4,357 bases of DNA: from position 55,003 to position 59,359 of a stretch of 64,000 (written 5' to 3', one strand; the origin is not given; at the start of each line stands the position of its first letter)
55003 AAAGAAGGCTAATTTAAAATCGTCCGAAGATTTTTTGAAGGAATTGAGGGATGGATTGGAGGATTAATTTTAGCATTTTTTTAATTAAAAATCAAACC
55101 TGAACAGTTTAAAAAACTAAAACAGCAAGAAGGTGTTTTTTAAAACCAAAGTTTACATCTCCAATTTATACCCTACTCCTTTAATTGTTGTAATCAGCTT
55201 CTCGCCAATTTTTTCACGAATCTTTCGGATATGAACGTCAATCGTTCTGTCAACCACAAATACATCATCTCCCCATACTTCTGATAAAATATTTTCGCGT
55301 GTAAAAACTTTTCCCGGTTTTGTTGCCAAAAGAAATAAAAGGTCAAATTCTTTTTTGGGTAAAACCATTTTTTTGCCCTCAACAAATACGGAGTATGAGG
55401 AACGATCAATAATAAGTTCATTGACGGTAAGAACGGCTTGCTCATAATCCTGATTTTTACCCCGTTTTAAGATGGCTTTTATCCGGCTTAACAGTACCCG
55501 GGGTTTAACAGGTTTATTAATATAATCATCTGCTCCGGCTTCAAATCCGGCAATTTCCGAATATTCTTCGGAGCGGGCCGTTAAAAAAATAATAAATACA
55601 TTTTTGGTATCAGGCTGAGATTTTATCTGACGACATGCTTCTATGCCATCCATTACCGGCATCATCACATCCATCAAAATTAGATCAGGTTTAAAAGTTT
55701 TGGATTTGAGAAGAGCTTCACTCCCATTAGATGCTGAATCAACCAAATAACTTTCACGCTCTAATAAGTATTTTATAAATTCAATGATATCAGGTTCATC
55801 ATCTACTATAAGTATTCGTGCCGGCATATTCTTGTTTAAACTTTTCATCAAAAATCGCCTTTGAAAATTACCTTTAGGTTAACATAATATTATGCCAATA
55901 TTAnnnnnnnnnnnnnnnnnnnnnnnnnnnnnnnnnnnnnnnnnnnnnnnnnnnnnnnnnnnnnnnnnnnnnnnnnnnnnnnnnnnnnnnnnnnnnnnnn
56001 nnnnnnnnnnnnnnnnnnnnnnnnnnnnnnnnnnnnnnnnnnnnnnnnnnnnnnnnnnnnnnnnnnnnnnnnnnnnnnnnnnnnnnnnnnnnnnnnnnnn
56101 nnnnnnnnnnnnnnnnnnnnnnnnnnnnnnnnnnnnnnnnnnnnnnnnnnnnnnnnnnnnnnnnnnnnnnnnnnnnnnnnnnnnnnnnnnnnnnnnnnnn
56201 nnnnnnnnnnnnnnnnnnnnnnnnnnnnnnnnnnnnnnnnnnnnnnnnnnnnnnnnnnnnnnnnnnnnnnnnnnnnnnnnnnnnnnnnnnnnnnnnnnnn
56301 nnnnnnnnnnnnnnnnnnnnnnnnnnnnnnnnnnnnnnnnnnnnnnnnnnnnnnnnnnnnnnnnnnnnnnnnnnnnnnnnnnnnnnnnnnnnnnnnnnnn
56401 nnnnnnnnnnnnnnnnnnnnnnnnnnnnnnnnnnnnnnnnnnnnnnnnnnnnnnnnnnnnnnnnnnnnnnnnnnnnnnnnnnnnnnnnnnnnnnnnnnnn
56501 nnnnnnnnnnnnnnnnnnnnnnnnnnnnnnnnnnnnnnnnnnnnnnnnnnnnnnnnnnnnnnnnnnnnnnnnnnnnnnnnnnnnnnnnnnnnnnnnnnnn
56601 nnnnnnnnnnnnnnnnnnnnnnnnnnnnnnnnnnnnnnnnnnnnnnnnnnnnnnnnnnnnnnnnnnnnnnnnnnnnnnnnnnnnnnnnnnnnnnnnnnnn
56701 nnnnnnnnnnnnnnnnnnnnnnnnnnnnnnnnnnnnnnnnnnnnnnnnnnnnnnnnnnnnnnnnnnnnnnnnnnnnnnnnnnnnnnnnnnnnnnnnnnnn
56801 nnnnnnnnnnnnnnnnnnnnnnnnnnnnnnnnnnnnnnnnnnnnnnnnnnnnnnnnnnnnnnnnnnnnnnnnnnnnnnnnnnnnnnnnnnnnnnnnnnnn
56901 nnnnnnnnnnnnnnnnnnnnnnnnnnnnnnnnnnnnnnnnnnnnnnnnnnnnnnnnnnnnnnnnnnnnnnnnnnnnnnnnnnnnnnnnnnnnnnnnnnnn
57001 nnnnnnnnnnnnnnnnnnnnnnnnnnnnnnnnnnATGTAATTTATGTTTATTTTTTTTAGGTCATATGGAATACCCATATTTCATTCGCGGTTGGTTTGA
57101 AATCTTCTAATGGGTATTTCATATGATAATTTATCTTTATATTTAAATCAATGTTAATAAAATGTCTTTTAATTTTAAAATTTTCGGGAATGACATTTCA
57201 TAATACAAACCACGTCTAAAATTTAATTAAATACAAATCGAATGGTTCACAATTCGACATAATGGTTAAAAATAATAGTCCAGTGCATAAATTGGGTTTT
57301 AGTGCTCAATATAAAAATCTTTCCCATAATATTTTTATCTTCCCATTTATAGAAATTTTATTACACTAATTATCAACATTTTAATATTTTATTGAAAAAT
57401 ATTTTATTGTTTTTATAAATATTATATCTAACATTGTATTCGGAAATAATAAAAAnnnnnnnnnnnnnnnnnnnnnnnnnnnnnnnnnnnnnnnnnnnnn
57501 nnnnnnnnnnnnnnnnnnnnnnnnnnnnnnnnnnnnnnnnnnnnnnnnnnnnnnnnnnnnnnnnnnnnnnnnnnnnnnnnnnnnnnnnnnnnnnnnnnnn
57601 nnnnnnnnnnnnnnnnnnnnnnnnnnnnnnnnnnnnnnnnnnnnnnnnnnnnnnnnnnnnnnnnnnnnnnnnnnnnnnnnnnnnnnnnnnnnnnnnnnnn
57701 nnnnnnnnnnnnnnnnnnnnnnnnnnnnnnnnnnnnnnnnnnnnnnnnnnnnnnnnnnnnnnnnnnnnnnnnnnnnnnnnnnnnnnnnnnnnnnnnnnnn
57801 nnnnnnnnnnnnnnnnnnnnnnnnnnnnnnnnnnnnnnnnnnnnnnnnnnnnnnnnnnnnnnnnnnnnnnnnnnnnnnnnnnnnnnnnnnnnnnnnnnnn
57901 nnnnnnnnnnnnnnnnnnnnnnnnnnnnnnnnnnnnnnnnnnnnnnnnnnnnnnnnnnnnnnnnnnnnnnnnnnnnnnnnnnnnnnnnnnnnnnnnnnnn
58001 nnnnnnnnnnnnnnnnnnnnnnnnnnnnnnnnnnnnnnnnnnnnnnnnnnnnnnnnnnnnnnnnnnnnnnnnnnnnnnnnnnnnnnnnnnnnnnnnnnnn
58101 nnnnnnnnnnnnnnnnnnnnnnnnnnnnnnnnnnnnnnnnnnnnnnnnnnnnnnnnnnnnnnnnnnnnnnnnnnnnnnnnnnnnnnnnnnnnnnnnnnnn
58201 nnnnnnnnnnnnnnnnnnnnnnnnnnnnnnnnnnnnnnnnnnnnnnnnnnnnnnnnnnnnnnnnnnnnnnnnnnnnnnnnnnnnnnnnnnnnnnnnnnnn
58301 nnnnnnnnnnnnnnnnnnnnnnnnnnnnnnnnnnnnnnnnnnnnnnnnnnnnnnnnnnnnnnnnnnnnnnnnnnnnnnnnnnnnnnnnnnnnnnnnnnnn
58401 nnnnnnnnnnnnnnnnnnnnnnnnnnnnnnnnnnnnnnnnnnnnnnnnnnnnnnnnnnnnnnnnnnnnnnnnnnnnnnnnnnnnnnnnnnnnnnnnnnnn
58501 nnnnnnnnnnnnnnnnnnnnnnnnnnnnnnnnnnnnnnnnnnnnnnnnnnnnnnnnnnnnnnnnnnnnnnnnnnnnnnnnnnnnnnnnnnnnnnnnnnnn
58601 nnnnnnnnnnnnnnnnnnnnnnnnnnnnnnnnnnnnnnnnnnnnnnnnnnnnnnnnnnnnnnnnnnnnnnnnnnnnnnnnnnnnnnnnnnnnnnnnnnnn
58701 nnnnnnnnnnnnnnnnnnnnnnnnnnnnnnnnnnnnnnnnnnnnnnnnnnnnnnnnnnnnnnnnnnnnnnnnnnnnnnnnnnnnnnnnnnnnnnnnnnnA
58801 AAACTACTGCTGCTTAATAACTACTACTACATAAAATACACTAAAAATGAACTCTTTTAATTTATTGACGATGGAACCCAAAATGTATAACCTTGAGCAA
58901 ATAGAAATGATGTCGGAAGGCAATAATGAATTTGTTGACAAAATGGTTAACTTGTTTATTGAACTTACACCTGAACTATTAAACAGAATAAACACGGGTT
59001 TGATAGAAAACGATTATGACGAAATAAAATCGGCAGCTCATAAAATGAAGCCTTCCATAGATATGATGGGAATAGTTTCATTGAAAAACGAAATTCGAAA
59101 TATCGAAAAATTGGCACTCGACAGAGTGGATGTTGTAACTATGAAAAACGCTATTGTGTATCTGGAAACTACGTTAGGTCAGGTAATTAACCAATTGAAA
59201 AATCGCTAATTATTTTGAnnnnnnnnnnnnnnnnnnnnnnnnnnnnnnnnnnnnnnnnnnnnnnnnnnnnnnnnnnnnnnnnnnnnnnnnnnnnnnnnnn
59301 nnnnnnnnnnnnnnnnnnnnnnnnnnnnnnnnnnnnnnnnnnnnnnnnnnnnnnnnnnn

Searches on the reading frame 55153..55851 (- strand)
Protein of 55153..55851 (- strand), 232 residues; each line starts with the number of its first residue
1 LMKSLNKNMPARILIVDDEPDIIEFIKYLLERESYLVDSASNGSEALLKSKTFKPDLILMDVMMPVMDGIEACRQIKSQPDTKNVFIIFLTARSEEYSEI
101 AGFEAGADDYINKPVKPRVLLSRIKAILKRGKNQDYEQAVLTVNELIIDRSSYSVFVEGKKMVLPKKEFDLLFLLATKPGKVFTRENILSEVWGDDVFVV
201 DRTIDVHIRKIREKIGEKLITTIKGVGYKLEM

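Call 74: search_protein_families(library=pfam, proteins=[window:55153-55851:-], max_evalue=0.01)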
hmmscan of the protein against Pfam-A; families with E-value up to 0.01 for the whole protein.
window:55153-55851:- (232 aa): 2 families
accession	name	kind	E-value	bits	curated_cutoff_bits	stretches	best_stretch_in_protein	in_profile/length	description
PF00072.30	Response_reg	-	1.3e-31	109.4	30.2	1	13-125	1-111/111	Response regulator receiver domain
PF00486.34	Trans_reg_C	-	1.7e-24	86.1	26.2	1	159-230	1-77/77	Transcriptional regulatory protein, C terminal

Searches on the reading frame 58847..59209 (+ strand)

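Call 74: search_protein_families(library=pfam, proteins=[window:58847-59209:+], max_evalue=0.01)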
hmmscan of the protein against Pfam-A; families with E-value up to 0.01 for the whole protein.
window:58847-59209:+ (120 aa): 1 family
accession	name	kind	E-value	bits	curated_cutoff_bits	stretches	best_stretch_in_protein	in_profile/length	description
PF01627.28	Hpt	-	3.4e-08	34.1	24.6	1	33-94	2-61/84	Hpt domain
